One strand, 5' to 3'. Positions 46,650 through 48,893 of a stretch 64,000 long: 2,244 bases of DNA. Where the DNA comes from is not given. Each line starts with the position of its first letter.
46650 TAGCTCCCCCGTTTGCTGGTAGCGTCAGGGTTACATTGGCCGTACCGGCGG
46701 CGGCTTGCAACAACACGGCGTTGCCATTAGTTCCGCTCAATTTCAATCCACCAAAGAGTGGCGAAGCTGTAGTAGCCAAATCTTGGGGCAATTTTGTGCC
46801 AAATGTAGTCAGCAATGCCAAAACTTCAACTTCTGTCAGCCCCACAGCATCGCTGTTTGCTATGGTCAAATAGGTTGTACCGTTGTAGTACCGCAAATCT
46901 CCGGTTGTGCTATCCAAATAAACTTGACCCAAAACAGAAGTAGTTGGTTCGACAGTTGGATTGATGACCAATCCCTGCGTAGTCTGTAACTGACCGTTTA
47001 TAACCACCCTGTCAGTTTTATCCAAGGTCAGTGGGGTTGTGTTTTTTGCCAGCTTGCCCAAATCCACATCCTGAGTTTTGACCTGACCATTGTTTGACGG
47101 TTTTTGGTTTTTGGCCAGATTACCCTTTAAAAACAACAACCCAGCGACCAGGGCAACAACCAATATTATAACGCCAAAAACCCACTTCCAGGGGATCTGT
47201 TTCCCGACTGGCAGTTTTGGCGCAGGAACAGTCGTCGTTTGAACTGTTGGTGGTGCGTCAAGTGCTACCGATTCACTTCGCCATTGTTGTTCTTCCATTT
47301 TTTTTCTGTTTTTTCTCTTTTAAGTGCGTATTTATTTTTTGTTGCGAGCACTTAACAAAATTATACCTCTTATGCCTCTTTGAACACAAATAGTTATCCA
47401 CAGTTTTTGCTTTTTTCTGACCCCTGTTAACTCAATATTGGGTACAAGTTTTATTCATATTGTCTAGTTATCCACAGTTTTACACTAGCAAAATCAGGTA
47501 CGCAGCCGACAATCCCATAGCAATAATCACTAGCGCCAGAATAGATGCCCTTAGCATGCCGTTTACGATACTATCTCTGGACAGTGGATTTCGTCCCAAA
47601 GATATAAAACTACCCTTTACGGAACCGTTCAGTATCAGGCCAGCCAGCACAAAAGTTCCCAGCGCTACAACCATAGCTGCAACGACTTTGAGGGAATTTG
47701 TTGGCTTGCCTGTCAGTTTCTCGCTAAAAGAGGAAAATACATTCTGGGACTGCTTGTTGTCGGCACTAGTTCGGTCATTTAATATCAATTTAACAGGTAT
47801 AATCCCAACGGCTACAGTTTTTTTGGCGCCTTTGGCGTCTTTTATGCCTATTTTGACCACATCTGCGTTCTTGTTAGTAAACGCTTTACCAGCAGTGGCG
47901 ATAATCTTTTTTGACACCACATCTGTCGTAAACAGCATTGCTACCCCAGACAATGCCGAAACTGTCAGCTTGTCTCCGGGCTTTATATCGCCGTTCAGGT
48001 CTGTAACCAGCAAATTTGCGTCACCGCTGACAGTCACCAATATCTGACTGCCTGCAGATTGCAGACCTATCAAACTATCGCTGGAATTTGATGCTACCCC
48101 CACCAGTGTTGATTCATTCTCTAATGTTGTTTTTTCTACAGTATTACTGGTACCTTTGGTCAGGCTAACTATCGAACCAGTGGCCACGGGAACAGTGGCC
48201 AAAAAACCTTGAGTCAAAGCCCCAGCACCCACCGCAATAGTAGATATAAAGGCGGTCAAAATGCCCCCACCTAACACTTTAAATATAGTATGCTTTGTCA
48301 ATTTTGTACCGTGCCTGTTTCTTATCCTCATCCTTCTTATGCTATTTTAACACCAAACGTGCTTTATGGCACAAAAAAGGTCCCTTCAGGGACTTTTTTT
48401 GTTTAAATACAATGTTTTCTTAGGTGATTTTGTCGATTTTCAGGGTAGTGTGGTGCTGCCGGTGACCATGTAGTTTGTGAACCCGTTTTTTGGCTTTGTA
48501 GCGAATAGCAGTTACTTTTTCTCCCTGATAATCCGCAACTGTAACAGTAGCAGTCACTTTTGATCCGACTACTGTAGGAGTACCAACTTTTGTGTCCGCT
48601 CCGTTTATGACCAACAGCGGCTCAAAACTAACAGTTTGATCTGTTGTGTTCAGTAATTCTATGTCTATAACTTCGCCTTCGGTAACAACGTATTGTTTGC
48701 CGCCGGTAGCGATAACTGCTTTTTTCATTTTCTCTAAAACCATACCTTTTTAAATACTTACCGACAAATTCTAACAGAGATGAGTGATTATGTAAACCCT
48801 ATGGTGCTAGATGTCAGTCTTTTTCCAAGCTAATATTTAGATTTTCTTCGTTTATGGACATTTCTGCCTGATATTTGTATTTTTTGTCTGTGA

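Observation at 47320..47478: Two perfect DnaA boxes inside a 17-bp direct repeat, one next to the predicted promoter of the giant gene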

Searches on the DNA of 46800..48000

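Call 36: search_rna_families(source=window, start=46800, end=48000, threshold=evalue, max_evalue=1)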
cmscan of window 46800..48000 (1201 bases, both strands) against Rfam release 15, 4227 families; matches with E-value up to 1: 0.
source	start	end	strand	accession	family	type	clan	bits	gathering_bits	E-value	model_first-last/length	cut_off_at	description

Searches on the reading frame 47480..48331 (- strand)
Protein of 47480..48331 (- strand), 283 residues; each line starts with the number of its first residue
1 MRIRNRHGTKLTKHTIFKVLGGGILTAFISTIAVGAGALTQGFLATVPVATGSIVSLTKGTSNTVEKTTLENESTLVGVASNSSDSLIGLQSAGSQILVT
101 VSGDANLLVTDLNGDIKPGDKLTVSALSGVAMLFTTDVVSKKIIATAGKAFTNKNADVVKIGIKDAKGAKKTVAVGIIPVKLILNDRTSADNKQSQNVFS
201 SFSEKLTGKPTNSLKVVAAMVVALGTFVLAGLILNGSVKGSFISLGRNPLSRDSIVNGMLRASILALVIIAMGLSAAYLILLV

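Call 12: find_encoding_contigs(protein=window:47480-48331:-, flank=10000, max_places=10)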
Protein window:47480-48331:- (283 aa): 4 contigs read that carry it; 4 places shown.
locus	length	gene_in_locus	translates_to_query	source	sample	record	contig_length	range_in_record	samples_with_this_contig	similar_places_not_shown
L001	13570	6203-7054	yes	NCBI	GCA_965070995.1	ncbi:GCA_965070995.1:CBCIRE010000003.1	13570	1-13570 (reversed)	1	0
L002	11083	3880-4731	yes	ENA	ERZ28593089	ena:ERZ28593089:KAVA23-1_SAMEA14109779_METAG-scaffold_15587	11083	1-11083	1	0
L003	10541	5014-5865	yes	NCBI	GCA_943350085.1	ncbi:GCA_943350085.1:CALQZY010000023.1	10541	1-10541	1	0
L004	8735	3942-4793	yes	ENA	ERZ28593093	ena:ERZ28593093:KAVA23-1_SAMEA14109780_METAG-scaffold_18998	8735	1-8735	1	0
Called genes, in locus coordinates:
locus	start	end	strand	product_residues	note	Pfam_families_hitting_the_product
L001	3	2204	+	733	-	?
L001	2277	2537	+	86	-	-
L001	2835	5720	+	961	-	PF00133:tRNA-synt_1, PF09334:tRNA-synt_1g (faint), PF08264:Anticodon_1, PF19302:DUF5915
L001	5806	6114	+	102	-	PF00829:Ribosomal_L21p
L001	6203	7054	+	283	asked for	-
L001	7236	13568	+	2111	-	?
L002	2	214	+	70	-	?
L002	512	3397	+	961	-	PF00133:tRNA-synt_1, PF09334:tRNA-synt_1g (faint), PF08264:Anticodon_1, PF19302:DUF5915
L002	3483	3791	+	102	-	PF00829:Ribosomal_L21p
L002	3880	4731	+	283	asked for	-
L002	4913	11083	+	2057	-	?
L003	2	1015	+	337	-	?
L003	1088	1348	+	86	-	-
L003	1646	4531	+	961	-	PF00133:tRNA-synt_1, PF09334:tRNA-synt_1g (faint), PF08264:Anticodon_1, PF19302:DUF5915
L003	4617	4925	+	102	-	PF00829:Ribosomal_L21p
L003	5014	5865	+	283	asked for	-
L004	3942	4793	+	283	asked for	-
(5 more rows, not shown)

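Call 13: search_protein_families(library=pfam, proteins=[window:47480-48331:-], max_evalue=0.01)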
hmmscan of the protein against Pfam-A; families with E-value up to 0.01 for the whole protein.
window:47480-48331:- (283 aa): 0 families

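Call 14: find_homologous_proteins(query=window:47480-48331:-, max_evalue=0.001)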
Query window:47480-48331:- (283 aa): 58 proteins with E <= 0.001 among 6908 candidates.
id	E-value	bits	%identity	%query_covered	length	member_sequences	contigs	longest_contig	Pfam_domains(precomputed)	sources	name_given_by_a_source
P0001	2.5e-157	540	96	100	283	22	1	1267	-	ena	-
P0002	4.4e-90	320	63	94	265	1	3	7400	-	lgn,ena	-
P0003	7.0e-83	296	58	92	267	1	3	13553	-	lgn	-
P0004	3.9e-78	280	58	88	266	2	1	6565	-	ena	-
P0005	3.9e-78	280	55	92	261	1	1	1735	-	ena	-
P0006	1.3e-75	272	53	96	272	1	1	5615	-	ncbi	-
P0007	3.0e-75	271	57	85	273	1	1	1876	-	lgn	-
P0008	1.9e-74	268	55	92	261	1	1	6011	-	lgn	-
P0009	7.1e-74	267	54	90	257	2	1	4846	-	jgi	jgi:hypothetical protein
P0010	2.3e-73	265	53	96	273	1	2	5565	-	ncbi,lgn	-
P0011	2.8e-73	265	57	87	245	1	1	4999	-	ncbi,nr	ncbi:hypothetical protein HY218_02060 [Candidatus Saccharibacteria bacterium]|nr:hypothetical protei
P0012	5.2e-70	254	54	88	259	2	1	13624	-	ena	-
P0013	5.1e-69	251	50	96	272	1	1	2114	-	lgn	-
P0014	5.5e-68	247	48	96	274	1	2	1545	-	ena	-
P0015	9.2e-57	211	42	96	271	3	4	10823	-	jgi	-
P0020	3.1e-46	176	38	92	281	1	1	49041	-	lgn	-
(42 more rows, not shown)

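Call 19: find_related_loci(query=A3, collection=genome_contigs, flank=10000)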
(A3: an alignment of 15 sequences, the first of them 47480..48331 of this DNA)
Query A3 (283 aa) in genome_contigs; peptide patterns used: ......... (x = any residue, [..] = any of these).
12 stretches matched a pattern; 4 encode a relative of the query (tblastn E <= 1e-3); 4 distinct loci.
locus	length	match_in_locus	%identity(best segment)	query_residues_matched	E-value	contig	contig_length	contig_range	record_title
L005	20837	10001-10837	54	6-283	6e-89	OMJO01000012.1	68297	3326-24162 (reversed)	bacterium isolate AM_1205 genome assembly, contig: k99_215897, whole genome shotgun sequence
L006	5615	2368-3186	54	10-283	2e-88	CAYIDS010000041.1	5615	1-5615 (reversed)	MAG TPA_asm: uncultured Candidatus Saccharimonas sp. isolate ERP119705_co18_46 genome assembly, contig: NODE_19806_lengt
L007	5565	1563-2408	53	2-283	1e-85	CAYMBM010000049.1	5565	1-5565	MAG TPA_asm: uncultured Candidatus Saccharibacteria bacterium isolate SRP200132_co1_643 genome assembly, contig: NODE_28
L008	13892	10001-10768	40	28-283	2e-50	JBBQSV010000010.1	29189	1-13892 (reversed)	MAG: Candidatus Saccharimonadales bacterium isolate Co_metawrap_1778 Cmw_1778_k141_240965_length_29189_cov_8.9989, whole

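Call 22: find_related_loci(query=A3, collection=metagenome_contigs, flank=6000)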
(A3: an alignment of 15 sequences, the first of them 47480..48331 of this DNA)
Query A3 (283 aa) in metagenome_contigs; peptide patterns used: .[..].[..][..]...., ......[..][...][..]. (x = any residue, [..] = any of these).
159 stretches matched a pattern; 6 encode a relative of the query (tblastn E <= 1e-3); 6 distinct loci.
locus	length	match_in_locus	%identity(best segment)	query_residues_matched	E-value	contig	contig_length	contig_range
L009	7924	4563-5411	96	1-283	2e-174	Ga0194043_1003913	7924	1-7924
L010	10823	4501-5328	42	6-283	3e-66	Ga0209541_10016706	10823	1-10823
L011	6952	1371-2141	32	24-283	4e-31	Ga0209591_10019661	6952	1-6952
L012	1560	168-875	31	36-274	3e-28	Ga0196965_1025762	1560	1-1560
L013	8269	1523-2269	30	34-281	8e-19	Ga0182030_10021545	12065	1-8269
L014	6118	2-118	44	243-281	5e-7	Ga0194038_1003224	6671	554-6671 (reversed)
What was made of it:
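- Tried and rejected: The narrower alignment gave only 4 genome loci and 6 metagenome loci (calls 19, 22).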

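Call 23: find_encoding_contigs(protein=P0002, flank=4000, max_places=3)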
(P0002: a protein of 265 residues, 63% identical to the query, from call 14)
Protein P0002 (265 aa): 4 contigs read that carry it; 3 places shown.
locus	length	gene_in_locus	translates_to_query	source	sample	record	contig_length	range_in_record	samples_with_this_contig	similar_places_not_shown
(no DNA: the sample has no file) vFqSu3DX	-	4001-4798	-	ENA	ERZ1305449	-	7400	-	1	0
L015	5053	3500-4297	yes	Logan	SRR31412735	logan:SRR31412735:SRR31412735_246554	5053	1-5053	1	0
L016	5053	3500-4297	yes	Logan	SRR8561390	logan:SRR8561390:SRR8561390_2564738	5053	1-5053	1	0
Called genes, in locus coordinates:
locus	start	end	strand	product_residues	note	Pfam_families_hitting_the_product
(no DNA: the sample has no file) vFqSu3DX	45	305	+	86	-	-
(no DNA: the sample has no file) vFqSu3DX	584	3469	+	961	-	PF00133:tRNA-synt_1, PF09334:tRNA-synt_1g (weak), PF08264:Anticodon_1, PF19302:DUF5915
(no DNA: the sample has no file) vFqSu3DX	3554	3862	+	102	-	PF00829:Ribosomal_L21p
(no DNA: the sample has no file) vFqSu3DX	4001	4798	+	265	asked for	-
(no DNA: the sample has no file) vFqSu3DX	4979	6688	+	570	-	?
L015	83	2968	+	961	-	PF00133:tRNA-synt_1, PF09334:tRNA-synt_1g (weak), PF08264:Anticodon_1, PF19302:DUF5915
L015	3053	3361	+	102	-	PF00829:Ribosomal_L21p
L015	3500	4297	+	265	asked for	-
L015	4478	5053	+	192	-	?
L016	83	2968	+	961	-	PF00133:tRNA-synt_1, PF09334:tRNA-synt_1g (weak), PF08264:Anticodon_1, PF19302:DUF5915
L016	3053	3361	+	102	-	PF00829:Ribosomal_L21p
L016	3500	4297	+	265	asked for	-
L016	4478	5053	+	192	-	?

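Call 24: find_encoding_contigs(protein=P0003, flank=4000, max_places=3)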
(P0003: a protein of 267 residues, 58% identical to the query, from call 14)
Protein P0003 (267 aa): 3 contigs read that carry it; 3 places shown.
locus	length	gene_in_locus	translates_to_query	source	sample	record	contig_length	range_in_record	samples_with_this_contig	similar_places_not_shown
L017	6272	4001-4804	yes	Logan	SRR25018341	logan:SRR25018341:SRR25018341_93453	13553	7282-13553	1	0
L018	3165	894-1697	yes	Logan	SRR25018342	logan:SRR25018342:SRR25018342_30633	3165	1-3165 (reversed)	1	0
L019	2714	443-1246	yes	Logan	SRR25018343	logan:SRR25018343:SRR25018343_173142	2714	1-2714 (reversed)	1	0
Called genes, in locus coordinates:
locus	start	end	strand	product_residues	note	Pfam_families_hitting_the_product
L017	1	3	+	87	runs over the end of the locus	-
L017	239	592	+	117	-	PF07883:Cupin_2 (weak)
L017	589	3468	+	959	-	PF00133:tRNA-synt_1, PF09334:tRNA-synt_1g (weak), PF08264:Anticodon_1, PF19302:DUF5915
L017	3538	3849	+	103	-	PF00829:Ribosomal_L21p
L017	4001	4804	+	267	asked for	-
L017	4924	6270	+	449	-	?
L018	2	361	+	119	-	?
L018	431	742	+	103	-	PF00829:Ribosomal_L21p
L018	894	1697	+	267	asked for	-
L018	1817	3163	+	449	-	?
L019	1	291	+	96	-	?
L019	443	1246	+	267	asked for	-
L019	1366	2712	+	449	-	?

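Call 25: find_encoding_contigs(protein=P0004, flank=4000, max_places=2)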
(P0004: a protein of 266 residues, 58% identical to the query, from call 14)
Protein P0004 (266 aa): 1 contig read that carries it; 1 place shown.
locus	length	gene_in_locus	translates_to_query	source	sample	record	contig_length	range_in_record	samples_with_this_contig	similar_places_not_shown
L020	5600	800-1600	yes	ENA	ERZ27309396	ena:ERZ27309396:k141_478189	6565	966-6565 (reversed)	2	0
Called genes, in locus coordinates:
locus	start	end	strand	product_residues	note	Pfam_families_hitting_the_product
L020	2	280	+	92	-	?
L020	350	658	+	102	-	PF00829:Ribosomal_L21p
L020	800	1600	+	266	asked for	-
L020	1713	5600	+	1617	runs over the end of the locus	?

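Call 26: find_encoding_contigs(protein=P0012, flank=4000, max_places=2)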
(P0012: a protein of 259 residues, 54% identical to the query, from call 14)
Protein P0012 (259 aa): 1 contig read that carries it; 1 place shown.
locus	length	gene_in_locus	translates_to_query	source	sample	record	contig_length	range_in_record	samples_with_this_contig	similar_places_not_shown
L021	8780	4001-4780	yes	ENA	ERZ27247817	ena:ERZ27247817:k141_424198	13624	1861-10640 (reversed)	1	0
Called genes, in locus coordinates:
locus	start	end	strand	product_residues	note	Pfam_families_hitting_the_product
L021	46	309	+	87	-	-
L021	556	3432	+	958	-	PF00133:tRNA-synt_1, PF09334:tRNA-synt_1g (weak), PF08264:Anticodon_1, PF19302:DUF5915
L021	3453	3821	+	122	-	PF00829:Ribosomal_L21p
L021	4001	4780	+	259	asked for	-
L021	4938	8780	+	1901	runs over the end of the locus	?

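Call 27: find_encoding_contigs(protein=P0008, flank=4000, max_places=2)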
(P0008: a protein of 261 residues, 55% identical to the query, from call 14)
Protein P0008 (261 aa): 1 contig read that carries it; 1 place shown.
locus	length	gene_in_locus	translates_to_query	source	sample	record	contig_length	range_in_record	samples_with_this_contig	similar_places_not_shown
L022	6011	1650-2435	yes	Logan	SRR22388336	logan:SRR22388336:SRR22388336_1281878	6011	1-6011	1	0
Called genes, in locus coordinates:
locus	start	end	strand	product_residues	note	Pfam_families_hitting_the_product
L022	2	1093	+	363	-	?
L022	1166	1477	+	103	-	PF00829:Ribosomal_L21p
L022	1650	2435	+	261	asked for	-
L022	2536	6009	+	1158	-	?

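Call 28: find_encoding_contigs(protein=P0020, flank=10000, max_places=2)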
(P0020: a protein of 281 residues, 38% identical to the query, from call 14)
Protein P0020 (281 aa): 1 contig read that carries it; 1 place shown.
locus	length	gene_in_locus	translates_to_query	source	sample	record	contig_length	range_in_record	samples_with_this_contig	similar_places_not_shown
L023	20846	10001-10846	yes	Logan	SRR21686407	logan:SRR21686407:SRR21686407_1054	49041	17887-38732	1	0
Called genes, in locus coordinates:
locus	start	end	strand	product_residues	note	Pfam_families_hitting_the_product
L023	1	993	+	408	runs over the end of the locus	PF11104:PilM_2 (faint), PF02491:SHS2_FTSA, PF06723:MreB_Mbl, PF14450:FtsA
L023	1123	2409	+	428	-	PF00091:Tubulin, PF12327:FtsZ_C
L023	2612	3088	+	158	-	PF22811:Zn_ribbon_NrdR, PF03477:ATP-cone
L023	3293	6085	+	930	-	PF08471:Ribonuc_red_2_N, PF02867:Ribonuc_red_lgC, PF12637:TSCPD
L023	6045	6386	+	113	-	-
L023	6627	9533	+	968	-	PF00133:tRNA-synt_1, PF09334:tRNA-synt_1g, PF08264:Anticodon_1, PF19302:DUF5915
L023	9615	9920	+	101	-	PF00829:Ribosomal_L21p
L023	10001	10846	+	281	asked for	-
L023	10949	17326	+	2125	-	PF01344:Kelch_1 (faint), PF13415:Beta-prop_FBX42 (faint), PF24681:Kelch_KLHDC2_KLHL20_DRC7 (weak), PF02018:CBM_4_9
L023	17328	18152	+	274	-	-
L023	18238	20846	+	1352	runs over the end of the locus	PF05048:NosD, PF13229:Beta_helix, PF05048:NosD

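Call 29: find_encoding_contigs(protein=P0011, flank=4000, max_places=2)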
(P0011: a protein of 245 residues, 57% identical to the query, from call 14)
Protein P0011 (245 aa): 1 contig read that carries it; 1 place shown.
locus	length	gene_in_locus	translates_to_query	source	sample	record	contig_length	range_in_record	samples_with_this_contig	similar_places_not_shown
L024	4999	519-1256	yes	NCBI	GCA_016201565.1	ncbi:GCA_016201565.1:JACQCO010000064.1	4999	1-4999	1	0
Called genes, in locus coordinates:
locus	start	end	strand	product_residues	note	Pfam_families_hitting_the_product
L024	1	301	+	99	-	PF00829:Ribosomal_L21p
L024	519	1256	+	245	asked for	-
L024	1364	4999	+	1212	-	?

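Call 30: find_encoding_contigs(protein=P0009, flank=4000, max_places=2)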
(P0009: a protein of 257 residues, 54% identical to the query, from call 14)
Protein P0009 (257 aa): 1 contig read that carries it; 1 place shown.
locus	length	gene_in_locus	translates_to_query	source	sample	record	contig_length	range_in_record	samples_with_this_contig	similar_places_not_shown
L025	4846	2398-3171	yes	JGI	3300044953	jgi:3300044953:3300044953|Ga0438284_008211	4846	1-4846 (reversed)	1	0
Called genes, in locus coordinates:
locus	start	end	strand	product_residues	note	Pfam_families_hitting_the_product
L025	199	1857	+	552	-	PF00133:tRNA-synt_1, PF09334:tRNA-synt_1g (weak), PF08264:Anticodon_1, PF19302:DUF5915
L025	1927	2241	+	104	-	PF00829:Ribosomal_L21p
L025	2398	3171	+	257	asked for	-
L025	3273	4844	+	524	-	?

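Call 55: find_encoding_contigs(protein=P0013, flank=2000, max_places=2)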
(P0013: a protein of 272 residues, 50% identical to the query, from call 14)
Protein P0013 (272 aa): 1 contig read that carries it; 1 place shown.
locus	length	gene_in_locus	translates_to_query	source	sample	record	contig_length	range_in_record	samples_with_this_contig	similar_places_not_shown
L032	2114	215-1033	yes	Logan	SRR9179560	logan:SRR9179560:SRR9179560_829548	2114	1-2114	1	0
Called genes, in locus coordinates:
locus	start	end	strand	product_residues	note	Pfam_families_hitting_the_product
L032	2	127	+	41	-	?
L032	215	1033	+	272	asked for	-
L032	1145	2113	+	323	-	?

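Call 56: find_encoding_contigs(protein=P0014, flank=2000, max_places=2)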
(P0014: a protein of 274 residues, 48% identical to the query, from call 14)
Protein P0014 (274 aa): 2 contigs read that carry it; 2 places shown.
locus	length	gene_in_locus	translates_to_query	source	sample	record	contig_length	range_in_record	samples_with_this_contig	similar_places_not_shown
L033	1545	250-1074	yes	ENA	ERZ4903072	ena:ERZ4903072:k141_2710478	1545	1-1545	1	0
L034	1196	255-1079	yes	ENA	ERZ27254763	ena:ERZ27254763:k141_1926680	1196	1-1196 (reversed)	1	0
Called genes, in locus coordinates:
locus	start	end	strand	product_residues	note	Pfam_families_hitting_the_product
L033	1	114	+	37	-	?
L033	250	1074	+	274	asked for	-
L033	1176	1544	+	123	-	?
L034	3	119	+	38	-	?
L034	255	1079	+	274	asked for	-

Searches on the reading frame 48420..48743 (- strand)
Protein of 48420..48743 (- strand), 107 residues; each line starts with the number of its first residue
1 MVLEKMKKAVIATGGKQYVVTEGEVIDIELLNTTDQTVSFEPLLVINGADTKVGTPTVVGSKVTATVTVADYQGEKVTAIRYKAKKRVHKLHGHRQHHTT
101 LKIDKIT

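Call 13: search_protein_families(library=pfam, proteins=[window:48420-48743:-], max_evalue=0.01)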
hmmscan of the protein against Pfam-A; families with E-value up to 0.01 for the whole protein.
window:48420-48743:- (107 aa): 1 family
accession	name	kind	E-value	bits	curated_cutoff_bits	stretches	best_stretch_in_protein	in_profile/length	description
PF00829.26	Ribosomal_L21p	-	5.1e-26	91.3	27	1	9-106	3-99/99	Ribosomal prokaryotic L21 protein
